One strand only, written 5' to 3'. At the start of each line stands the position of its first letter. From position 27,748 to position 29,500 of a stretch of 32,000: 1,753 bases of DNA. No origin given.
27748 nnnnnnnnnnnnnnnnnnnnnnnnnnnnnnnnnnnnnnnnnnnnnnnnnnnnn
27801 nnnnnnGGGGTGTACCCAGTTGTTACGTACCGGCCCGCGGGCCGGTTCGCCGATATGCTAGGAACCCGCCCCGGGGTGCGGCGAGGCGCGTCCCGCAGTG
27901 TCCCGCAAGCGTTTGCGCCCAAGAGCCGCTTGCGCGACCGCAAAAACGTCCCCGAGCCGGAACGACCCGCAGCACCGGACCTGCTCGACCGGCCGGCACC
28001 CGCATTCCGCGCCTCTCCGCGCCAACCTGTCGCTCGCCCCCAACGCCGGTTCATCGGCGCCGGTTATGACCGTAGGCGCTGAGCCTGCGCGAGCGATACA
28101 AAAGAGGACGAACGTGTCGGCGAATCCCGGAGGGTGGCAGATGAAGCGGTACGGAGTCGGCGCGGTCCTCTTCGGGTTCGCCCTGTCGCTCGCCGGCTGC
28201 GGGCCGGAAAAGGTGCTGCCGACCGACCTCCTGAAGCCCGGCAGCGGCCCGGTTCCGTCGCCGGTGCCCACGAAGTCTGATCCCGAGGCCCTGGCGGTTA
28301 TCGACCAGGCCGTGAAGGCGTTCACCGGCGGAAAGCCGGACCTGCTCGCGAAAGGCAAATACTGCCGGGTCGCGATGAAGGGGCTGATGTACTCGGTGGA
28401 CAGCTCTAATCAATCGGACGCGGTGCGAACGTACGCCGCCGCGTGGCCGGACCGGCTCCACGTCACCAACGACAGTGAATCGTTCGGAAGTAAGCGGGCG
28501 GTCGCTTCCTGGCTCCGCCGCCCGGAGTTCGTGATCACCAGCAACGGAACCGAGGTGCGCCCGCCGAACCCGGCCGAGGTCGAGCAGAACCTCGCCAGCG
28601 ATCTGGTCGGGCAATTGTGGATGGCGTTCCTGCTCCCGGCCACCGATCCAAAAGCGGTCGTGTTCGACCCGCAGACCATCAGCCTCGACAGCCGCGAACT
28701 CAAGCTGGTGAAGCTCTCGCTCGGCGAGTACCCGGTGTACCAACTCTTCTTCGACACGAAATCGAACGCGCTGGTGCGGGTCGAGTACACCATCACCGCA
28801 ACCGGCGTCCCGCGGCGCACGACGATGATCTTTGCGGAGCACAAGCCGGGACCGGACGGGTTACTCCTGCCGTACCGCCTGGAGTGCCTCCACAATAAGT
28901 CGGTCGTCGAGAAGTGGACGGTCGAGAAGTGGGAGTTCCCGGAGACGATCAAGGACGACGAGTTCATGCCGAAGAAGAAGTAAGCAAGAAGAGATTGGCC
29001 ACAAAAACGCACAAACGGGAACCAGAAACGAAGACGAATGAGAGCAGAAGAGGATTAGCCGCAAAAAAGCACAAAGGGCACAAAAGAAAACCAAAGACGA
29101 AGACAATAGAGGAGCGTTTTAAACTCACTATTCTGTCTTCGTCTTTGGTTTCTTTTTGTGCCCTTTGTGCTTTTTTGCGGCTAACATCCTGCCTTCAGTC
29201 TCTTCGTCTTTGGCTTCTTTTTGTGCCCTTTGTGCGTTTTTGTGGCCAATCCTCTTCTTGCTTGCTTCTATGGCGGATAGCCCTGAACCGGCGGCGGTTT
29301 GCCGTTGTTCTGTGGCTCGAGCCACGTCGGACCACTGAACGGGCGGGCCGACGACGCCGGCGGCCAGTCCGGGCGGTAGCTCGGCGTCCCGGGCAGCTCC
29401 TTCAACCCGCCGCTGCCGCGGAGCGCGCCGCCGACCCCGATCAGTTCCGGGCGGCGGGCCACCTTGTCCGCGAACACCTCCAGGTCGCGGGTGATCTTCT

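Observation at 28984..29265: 282-bp four-unit compound palindrome (A B B' A') occupying an entire convergent spacer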

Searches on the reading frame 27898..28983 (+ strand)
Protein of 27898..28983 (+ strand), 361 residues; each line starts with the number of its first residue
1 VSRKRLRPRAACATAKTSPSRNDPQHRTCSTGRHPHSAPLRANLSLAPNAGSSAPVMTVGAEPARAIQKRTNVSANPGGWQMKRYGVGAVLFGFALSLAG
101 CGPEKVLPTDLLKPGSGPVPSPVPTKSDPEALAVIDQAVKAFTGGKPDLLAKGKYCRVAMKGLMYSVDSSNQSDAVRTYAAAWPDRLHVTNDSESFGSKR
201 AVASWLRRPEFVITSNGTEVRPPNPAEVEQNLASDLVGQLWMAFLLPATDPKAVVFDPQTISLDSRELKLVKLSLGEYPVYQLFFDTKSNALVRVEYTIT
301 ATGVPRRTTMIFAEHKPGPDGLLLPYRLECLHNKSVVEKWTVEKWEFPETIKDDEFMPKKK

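Call 7: search_protein_families(library=pfam, proteins=[window:27898-28983:+])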
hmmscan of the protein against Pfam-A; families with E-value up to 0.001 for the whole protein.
window:27898-28983:+ (361 aa): 0 families

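Call 15: find_encoding_contigs(protein=window:27898-28983:+, flank=10000, max_places=6)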
Protein window:27898-28983:+ (361 aa): no gene with exactly this product is on record in the collection.

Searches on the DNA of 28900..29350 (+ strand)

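Call 24: search_rna_families(source=window, start=28900, end=29350, threshold=evalue, max_evalue=10)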
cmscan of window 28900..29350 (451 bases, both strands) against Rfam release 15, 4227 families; matches with E-value up to 10: 21.
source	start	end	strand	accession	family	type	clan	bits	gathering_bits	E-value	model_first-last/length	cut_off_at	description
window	28995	29249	+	RF04128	MIR8562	Gene; miRNA;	-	69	211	2.4e-12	1-242/242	no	MIR8562 microRNA precursor family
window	29051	29190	-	RF03828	MIR831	Gene; miRNA;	-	55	100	8.2e-11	1-181/181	no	MIR831 microRNA precursor family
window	29066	29173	+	RF03792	MIR6462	Gene; miRNA;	-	45.4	96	4.7e-07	1-119/119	no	MIR6462 microRNA precursor family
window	29069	29171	+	RF03672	MIR840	Gene; miRNA;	-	45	150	3.5e-07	1-147/147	no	MIR840 microRNA precursor family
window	29070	29169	+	RF00971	mir-578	Gene; miRNA;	-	43.3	98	5.2e-07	1-84/84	no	mir-578 microRNA precursor family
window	29056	29183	-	RF03792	MIR6462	Gene; miRNA;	-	42.1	96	2.9e-06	1-119/119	no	MIR6462 microRNA precursor family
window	29049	29191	+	RF02409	snoR125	Gene; snRNA; snoRNA; CD-box;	-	33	100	6.8e-06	1-200/200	no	Small nucleolar RNA snoR125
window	29024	29196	-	RF02409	snoR125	Gene; snRNA; snoRNA; CD-box;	-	32.2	100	1.1e-05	1-200/200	no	Small nucleolar RNA snoR125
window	29086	29152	-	RF03778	mir-483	Gene; miRNA;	-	29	60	0.0023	1-75/75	no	mir-483 microRNA precursor family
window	29072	29167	+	RF03423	mir-962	Gene; miRNA;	-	27.7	70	0.0015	1-92/92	no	mir-962 microRNA precursor family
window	29065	29165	+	RF02436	SpF43_sRNA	Gene; sRNA;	-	25.2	70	0.0069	1-99/99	no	Streptococcus sRNA SpF43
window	29078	29161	-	RF02006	mir-1253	Gene; miRNA;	-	24.6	103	0.012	1-94/94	no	mir-1253 microRNA precursor family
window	29068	29176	-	RF02436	SpF43_sRNA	Gene; sRNA;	-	23.5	70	0.02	1-99/99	no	Streptococcus sRNA SpF43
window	29084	29232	-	RF02199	TTC28-AS1_2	Gene; lncRNA;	-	22.8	50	2.2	1-156/156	no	TTC28 antisense RNA 1 conserved region 2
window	29004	29154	+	RF02199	TTC28-AS1_2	Gene; lncRNA;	-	20.4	50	5.3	1-156/156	no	TTC28 antisense RNA 1 conserved region 2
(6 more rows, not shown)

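Call 62: search_dna_similar(query=window:28976-29275:+, collection=plasmids, mode=distant, max_evalue=0.01, max_rows=20)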
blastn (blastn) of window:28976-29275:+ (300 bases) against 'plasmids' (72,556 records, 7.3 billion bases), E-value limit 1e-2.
No match.

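Call 63: search_dna_similar(query=window:28976-29275:+, collection=phages, mode=distant, max_evalue=0.01, max_rows=10)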
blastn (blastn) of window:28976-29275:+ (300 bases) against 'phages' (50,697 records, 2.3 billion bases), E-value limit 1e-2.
No match.
